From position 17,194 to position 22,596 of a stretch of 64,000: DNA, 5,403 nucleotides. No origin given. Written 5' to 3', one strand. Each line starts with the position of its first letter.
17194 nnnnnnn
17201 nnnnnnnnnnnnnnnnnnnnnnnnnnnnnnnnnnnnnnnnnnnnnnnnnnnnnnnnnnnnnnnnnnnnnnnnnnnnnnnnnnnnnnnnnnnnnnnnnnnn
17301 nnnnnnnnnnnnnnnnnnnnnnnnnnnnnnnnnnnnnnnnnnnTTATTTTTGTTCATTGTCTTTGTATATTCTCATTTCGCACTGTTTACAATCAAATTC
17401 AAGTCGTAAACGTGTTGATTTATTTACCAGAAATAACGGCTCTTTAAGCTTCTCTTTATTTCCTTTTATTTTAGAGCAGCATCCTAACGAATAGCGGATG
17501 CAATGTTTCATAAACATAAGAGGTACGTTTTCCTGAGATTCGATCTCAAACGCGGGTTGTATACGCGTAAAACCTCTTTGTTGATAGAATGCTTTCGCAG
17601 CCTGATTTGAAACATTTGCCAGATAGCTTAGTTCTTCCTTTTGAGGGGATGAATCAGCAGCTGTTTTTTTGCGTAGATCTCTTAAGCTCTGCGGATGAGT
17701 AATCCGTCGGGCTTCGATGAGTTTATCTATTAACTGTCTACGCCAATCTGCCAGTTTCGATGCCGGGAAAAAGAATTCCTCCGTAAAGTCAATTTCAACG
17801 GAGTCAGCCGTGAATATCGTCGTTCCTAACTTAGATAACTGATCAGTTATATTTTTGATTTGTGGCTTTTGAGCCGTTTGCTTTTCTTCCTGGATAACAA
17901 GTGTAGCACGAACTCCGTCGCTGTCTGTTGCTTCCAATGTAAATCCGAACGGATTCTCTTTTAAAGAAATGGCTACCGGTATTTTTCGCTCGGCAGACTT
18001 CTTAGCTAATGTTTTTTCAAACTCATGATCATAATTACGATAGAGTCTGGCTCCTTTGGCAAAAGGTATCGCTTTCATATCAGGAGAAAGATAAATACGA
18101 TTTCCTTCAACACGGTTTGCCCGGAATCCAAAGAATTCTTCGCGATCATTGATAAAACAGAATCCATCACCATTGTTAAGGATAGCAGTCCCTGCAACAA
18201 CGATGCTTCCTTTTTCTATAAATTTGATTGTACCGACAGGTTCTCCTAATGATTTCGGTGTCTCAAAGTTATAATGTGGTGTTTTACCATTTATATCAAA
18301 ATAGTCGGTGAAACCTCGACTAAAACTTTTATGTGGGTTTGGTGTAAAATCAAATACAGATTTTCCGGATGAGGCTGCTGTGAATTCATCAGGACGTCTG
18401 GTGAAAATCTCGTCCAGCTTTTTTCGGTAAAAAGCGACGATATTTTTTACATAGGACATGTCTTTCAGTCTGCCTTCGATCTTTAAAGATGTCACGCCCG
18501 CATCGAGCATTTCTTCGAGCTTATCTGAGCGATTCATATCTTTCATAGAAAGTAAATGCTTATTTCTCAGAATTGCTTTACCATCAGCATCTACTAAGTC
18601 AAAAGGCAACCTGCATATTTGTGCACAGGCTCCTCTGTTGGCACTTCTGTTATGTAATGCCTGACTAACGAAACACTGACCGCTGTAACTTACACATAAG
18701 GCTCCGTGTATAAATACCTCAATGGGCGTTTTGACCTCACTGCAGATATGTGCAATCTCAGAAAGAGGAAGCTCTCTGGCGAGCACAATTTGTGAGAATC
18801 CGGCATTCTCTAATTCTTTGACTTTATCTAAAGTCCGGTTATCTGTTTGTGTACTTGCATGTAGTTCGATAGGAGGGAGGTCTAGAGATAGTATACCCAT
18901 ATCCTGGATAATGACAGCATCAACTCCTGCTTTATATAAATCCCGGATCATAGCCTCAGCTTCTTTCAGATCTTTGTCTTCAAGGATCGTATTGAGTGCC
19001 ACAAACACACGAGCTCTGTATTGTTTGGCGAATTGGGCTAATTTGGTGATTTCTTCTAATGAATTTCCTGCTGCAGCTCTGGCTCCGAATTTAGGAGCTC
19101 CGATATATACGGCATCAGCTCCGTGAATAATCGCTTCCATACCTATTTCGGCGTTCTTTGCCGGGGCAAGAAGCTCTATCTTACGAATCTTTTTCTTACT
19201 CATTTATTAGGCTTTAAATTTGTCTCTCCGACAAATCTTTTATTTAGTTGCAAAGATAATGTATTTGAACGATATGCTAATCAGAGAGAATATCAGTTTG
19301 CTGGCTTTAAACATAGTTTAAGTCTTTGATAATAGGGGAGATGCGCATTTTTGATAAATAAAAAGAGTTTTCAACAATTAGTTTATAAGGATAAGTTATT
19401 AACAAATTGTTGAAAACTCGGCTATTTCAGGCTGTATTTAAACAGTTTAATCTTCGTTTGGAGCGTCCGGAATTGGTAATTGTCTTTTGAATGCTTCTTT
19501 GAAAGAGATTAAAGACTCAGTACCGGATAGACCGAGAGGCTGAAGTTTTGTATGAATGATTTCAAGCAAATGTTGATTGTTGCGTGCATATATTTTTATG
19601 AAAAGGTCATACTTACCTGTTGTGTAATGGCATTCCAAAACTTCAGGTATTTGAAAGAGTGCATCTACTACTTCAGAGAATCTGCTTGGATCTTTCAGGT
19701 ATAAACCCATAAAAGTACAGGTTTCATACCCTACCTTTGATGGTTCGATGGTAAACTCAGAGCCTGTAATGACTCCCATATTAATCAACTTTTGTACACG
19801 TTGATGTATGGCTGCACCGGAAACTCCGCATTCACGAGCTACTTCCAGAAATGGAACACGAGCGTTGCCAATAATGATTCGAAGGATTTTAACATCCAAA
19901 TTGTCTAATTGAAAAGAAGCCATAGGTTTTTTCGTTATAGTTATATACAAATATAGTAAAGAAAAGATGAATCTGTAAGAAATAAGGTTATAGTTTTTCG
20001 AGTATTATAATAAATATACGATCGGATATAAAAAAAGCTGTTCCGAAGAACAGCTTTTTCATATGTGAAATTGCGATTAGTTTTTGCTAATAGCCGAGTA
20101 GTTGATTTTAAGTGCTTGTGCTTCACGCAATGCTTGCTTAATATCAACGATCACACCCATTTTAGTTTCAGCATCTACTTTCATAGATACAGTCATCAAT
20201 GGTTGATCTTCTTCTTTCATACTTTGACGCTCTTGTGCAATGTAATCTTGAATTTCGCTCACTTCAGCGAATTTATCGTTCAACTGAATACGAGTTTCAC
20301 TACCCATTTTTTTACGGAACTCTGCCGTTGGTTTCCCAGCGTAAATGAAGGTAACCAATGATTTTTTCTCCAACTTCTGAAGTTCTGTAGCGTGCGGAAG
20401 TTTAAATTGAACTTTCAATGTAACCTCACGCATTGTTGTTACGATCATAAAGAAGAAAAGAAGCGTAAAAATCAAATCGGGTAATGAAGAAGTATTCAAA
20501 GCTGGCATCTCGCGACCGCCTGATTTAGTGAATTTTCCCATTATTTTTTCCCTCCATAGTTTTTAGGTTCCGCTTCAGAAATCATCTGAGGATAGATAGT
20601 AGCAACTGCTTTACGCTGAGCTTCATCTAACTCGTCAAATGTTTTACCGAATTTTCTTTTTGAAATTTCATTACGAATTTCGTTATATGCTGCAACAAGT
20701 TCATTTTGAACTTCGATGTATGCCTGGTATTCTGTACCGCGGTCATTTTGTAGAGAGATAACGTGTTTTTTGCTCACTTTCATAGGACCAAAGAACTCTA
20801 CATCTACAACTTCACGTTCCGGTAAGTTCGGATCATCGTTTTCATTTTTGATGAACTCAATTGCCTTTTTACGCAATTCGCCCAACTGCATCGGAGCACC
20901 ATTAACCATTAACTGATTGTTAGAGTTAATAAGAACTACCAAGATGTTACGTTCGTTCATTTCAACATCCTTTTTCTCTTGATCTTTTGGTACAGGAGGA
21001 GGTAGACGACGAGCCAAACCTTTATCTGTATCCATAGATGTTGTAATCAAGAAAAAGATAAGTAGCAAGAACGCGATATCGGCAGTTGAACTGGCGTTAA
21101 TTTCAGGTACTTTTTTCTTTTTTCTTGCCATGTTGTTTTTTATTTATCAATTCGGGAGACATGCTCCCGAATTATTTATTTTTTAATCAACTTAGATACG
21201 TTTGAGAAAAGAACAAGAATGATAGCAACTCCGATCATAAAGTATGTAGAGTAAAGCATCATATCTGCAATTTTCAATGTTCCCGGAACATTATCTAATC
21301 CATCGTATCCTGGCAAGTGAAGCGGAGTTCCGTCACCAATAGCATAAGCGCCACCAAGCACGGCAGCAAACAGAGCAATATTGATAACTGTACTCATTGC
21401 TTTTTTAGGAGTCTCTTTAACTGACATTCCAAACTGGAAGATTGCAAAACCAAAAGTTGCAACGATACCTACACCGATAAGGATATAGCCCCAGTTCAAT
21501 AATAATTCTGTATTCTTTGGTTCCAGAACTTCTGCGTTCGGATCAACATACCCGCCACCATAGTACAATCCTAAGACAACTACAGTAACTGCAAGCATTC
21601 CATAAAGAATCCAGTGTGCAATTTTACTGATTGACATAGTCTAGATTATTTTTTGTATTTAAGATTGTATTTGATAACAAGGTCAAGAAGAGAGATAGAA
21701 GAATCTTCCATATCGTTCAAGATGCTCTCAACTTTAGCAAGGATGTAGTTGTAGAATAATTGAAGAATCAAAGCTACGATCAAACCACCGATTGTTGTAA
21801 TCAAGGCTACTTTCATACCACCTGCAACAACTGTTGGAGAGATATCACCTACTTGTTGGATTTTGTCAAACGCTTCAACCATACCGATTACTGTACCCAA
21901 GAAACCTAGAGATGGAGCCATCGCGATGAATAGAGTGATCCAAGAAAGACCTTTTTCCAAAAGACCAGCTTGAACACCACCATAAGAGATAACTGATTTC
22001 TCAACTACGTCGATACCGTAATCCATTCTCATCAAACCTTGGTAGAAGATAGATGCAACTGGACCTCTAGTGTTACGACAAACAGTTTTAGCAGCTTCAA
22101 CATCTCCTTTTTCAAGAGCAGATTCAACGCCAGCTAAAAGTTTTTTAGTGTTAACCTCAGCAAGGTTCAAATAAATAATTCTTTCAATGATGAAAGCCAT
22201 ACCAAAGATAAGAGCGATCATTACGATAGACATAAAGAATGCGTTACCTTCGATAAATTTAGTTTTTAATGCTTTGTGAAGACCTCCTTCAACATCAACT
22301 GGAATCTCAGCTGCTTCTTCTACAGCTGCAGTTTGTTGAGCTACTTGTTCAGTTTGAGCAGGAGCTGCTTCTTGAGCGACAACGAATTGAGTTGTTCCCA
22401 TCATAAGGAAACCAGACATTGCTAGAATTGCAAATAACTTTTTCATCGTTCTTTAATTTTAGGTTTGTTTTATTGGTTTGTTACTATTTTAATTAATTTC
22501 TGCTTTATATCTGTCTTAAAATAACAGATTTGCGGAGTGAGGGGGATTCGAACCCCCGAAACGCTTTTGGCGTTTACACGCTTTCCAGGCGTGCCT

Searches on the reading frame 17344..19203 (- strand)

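Call 65: search_protein_families(library=pfam, proteins=[window:17344-19203:-], max_evalue=0.00001)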
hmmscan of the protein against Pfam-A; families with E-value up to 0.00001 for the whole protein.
window:17344-19203:- (619 aa): 2 families
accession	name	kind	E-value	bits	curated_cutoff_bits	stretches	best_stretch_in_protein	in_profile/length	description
PF01136.24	Peptidase_U32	-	7.5e-73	245.1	22.4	1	79-302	1-226/233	Peptidase family U32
PF12392.13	DUF3656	-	1.1e-23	84.4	22.1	1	387-499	1-108/109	Collagenase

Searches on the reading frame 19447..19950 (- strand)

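Call 65: search_protein_families(library=pfam, proteins=[window:19447-19950:-], max_evalue=0.00001)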
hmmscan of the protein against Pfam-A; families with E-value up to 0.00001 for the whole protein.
window:19447-19950:- (167 aa): 3 families
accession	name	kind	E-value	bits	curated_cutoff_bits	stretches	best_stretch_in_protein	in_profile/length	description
PF01037.27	AsnC_trans_reg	-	6.7e-15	55.2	25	1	88-152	7-73/73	Lrp/AsnC ligand binding domain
PF13412.12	HTH_24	-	3.8e-13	49.2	21.9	1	15-62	1-48/48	Winged helix-turn-helix DNA-binding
PF13404.12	HTH_AsnC-type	-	2.1e-12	47.1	27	1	15-55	1-41/42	AsnC-type helix-turn-helix domain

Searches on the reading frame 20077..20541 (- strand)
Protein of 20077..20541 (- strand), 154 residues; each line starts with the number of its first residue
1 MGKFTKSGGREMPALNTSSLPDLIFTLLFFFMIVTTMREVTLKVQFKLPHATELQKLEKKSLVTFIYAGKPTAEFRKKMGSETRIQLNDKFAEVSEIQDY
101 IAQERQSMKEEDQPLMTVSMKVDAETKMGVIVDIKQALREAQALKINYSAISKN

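Call 116: search_protein_families(library=pfam, proteins=[window:20077-20541:-], max_evalue=0.00001)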
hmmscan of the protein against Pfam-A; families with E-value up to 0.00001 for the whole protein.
window:20077-20541:- (154 aa): 1 family
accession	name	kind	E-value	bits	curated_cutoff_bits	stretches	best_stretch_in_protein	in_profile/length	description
PF02472.21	ExbD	-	5.9e-13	49.4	25.4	1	10-146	3-121/128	Biopolymer transport protein ExbD/TolR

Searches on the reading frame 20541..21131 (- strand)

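Call 116: search_protein_families(library=pfam, proteins=[window:20541-21131:-], max_evalue=0.00001)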
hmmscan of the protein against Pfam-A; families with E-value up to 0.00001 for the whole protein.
window:20541-21131:- (196 aa): 1 family
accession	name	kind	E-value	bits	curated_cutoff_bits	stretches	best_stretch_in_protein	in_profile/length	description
PF02472.21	ExbD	-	8.9e-22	78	25.4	1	4-148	1-116/128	Biopolymer transport protein ExbD/TolR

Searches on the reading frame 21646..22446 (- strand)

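Call 116: search_protein_families(library=pfam, proteins=[window:21646-22446:-], max_evalue=0.00001)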
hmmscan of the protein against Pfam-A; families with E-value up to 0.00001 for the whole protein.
window:21646-22446:- (266 aa): 1 family
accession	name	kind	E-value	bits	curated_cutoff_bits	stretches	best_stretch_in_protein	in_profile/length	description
PF01618.21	MotA_ExbB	-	3.6e-25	88.6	22.9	1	129-247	5-126/127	MotA/TolQ/ExbB proton channel family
